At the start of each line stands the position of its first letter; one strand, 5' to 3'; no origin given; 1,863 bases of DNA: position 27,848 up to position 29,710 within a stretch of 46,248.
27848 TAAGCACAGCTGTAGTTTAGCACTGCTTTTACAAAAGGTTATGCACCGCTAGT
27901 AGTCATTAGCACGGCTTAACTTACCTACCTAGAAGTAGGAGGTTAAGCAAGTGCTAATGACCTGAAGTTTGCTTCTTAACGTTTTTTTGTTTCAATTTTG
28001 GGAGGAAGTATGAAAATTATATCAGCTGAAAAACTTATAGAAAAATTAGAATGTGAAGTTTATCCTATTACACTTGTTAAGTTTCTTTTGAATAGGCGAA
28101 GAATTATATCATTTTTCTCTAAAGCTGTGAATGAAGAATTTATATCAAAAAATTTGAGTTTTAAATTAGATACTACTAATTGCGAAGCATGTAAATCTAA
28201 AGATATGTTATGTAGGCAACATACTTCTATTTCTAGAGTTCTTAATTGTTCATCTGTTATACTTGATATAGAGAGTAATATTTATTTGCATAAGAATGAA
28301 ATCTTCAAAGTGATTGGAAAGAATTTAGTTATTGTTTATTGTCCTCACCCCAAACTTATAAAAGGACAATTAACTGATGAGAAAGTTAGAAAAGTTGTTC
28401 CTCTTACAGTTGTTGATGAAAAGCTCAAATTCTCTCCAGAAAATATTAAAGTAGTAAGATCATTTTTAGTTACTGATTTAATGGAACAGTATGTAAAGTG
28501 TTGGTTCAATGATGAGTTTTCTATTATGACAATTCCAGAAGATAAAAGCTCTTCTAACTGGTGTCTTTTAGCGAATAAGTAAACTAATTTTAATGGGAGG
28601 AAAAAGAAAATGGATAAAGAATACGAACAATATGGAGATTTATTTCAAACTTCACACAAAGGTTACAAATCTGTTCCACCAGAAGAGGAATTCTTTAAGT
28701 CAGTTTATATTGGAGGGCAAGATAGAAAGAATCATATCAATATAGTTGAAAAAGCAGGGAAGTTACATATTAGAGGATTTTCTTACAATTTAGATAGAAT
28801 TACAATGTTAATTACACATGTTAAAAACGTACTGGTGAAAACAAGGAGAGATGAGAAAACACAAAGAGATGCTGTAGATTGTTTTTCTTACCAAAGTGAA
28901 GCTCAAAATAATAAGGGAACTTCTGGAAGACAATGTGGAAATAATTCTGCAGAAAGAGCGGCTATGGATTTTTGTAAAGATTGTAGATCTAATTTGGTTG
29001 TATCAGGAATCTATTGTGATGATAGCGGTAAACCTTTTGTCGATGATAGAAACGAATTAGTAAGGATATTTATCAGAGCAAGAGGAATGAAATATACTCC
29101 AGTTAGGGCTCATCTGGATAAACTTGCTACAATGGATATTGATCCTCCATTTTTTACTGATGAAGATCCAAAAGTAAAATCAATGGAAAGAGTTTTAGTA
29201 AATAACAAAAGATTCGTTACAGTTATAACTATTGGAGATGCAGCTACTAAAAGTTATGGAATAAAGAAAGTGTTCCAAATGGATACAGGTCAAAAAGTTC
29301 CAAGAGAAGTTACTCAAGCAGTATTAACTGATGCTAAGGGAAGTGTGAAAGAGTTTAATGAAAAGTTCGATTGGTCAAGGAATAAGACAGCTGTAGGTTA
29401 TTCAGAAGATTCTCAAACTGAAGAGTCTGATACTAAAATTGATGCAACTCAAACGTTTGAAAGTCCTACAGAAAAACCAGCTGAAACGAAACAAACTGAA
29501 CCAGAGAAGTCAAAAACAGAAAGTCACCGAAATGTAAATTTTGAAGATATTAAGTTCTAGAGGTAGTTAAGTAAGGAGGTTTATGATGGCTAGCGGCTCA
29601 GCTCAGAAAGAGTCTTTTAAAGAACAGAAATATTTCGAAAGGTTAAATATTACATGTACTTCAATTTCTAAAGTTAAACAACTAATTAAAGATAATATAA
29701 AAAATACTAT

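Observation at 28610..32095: MoxR-like AAA+ ATPase coupled to a metallopeptidase-like/von Willebrand A protein inside a phage replication region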

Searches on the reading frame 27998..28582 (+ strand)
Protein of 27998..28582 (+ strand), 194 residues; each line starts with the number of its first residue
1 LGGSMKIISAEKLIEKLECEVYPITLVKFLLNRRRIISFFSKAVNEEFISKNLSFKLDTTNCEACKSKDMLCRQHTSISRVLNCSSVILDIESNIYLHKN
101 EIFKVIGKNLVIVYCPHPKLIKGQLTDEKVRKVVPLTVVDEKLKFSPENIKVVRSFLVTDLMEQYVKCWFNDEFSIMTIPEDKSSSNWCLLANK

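Call 3: search_protein_families(library=pfam, proteins=[window:27998-28582:+], max_evalue=0.1)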
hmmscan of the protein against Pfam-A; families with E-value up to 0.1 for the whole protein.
window:27998-28582:+ (194 aa): 0 families

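Call 4: search_protein_families(library=phrogs, proteins=[window:27998-28582:+], max_evalue=0.01)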
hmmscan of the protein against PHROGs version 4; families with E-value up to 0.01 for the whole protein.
window:27998-28582:+ (194 aa): 0 families

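Call 113: search_solved_structures(query=A8, max_evalue=1)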
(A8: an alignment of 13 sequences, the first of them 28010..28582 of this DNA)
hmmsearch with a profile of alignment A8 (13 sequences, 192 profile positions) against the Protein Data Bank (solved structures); distinct sequences matched with E-value up to 1: 0.

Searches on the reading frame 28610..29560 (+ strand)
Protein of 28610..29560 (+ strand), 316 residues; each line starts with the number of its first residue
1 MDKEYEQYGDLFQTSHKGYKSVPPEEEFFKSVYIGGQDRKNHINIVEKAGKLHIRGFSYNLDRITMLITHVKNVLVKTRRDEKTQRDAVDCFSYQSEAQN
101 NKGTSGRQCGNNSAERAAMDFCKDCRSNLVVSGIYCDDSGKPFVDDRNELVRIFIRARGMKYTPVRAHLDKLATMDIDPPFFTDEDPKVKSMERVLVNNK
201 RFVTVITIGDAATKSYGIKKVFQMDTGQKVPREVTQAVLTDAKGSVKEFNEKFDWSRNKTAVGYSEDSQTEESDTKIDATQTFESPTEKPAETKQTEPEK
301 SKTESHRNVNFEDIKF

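Call 3: search_protein_families(library=pfam, proteins=[window:28610-29560:+], max_evalue=0.1)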
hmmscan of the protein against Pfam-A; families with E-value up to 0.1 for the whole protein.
window:28610-29560:+ (316 aa): 2 families
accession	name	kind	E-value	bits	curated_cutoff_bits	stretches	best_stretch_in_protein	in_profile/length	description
PF18912.6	DZR_2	-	0.00074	19.7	27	1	109-145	13-48/56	Double zinc ribbon domain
PF09750.14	DRY_EERY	-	0.045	14.4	25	0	165-265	43-129/133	Alternative splicing regulator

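Call 4: search_protein_families(library=phrogs, proteins=[window:28610-29560:+], max_evalue=0.01)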
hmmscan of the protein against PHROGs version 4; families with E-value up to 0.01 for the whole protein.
window:28610-29560:+ (316 aa): 0 families

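Call 10: search_protein_families(library=ncbifam, proteins=[window:28610-29560:+], max_evalue=0.1)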
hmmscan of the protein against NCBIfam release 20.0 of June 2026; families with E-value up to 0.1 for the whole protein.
window:28610-29560:+ (316 aa): 0 families

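Call 11: search_protein_families(library=padloc, proteins=[window:28610-29560:+], max_evalue=0.1)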
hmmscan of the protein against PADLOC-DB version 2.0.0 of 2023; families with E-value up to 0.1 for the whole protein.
window:28610-29560:+ (316 aa): 0 families

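Call 14: search_solved_structures(query=window:28610-29560:+, max_evalue=1, show_alignments=2)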
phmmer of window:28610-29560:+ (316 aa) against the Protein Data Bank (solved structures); distinct sequences matched with E-value up to 1: 1.
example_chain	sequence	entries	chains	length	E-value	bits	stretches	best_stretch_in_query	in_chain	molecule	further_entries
4r1u_A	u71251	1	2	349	0.97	11.8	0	80-132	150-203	Cinnamoyl CoA reductase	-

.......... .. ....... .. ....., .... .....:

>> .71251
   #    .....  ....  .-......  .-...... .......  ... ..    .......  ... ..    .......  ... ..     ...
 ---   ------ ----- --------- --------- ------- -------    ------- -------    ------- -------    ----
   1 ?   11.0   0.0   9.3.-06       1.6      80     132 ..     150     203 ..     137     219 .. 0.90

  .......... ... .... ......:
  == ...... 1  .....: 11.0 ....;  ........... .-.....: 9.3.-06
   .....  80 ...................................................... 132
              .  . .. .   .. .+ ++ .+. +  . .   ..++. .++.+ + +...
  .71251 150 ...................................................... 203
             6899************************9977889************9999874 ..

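Call 26: find_homologous_proteins(query=window:28610-29560:+, max_evalue=0.001)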
Query window:28610-29560:+ (316 aa): 61 proteins with E <= 0.001 among 697 candidates.
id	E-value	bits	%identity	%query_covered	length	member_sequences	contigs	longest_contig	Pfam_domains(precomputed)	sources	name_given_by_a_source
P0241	1.4e-209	712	100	100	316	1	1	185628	-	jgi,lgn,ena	-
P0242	3.2e-140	485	68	100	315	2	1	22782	-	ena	-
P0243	3.5e-135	468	66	100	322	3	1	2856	-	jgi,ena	-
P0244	2.3e-105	370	56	98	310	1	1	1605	-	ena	-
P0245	4.6e-79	284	48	98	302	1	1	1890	-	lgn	-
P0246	2.6e-76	275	45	100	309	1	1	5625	-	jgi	-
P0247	2.2e-75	272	44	100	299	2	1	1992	-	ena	-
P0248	1.2e-74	269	44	100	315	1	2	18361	-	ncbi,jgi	-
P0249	1.4e-73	266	45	99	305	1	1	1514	-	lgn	-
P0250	5.7e-72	260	48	84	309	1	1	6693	-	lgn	-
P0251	1.4e-71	259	43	98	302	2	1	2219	-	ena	-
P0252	4.8e-71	257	45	92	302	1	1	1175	-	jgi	-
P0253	1.4e-68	249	44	95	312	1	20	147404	-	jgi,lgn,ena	-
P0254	4.6e-68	248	44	93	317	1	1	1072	-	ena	-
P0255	1.3e-67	246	45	86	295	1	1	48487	-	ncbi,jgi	-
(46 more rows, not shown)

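Call 39: predict_structure(alignment_id=A3)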
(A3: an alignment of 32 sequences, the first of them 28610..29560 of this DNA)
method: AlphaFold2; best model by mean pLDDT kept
length: 316 residues; sequences in the alignment: 32
mean_pLDDT: 79.3   pTM: 0.72
mean pLDDT of the five models: 79.3, 78.6, 77.7, 77.4, 76.6
residues with pLDDT >= 90: 160; 70-90: 69; 50-70: 26; < 50: 61
segments of 3 or more residues with pLDDT < 50: 15-17, 260-313
pLDDT, mean of each block of 10 residues (from residue 1): 59 52 91 97 95 97 98 89 83 69 75 83 89 98 96 95 95 93 91 92 98 91 98 96 93 71 36 40 39 39 40 47
secondary structure, 60 per line:
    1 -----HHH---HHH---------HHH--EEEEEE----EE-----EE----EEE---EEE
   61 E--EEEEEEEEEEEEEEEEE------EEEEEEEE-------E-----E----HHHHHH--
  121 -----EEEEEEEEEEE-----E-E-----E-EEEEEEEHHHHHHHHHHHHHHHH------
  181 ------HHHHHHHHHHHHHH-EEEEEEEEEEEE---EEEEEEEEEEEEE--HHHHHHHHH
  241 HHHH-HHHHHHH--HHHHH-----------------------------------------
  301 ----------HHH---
elements in order: E29-34 E52-54 E58-61 E64-80 E87-94 H113-118 E126-136 E152-158 H159-174 H187-200 E202-213 E217-229 H232-244 H246-252 H255-259

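Call 75: fold_search(model_id=the predicted structure, library=viral)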
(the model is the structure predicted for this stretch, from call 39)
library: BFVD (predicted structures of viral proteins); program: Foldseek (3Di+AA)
matches with E <= 10: 579; with E <= 0.001: 30
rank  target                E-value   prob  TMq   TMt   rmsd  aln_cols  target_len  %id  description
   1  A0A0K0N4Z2            6.0e-09  1.00  0.43  0.40  24.9       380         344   11  Uncharacterized protein [Tsukamurella phage TIN2]
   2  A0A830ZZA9            5.9e-08  1.00  0.44  0.59  11.4       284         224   10  (no name in the UniProt tables at hand)
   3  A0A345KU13            6.3e-08  1.00  0.43  0.49  18.0       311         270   12  (no name in the UniProt tables at hand)
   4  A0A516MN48            8.5e-08  1.00  0.38  0.40  17.6       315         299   12  (no name in the UniProt tables at hand)
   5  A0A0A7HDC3            2.1e-07  1.00  0.40  0.46  19.2       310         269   11  (no name in the UniProt tables at hand)
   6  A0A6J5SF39            2.7e-07  1.00  0.44  0.50   8.7       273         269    6  Uncharacterized protein [uncultured Caudovirales phage]
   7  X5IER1                4.1e-07  1.00  0.39  0.42  18.3       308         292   12  Uncharacterized protein [Pseudomonas phage KPP25]
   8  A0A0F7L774            7.0e-07  1.00  0.41  0.46  17.8       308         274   11  Uncharacterized protein [uncultured marine virus]
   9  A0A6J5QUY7            7.9e-07  1.00  0.39  0.47  16.8       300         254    9  Uncharacterized protein [uncultured Caudovirales phage]
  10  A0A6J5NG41            1.1e-06  1.00  0.42  0.47  12.5       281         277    7  Uncharacterized protein [uncultured Caudovirales phage]
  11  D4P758                3.0e-06  1.00  0.39  0.53   8.7       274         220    9  (no name in the UniProt tables at hand)
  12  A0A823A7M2            4.2e-06  1.00  0.43  0.55   6.5       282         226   10  (no name in the UniProt tables at hand)
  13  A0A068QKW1            4.5e-06  1.00  0.31  0.29  19.7       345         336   12  DUF5895 domain-containing protein [Armadillidium vulgare iridescent virus]
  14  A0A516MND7            6.1e-06  1.00  0.33  0.45   8.7       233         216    8  (no name in the UniProt tables at hand)
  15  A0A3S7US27            7.3e-06  0.99  0.21  0.20  19.9       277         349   10  (no name in the UniProt tables at hand)
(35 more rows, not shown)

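Call 114: search_solved_structures(query=A3, max_evalue=1)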
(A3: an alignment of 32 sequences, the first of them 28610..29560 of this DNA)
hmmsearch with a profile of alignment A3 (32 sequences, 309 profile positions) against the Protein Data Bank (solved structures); distinct sequences matched with E-value up to 1: 1.
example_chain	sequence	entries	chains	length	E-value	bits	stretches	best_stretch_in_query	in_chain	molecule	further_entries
4d70_A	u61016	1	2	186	0.22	13.7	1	238-261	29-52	SORTASE FAMILY PROTEIN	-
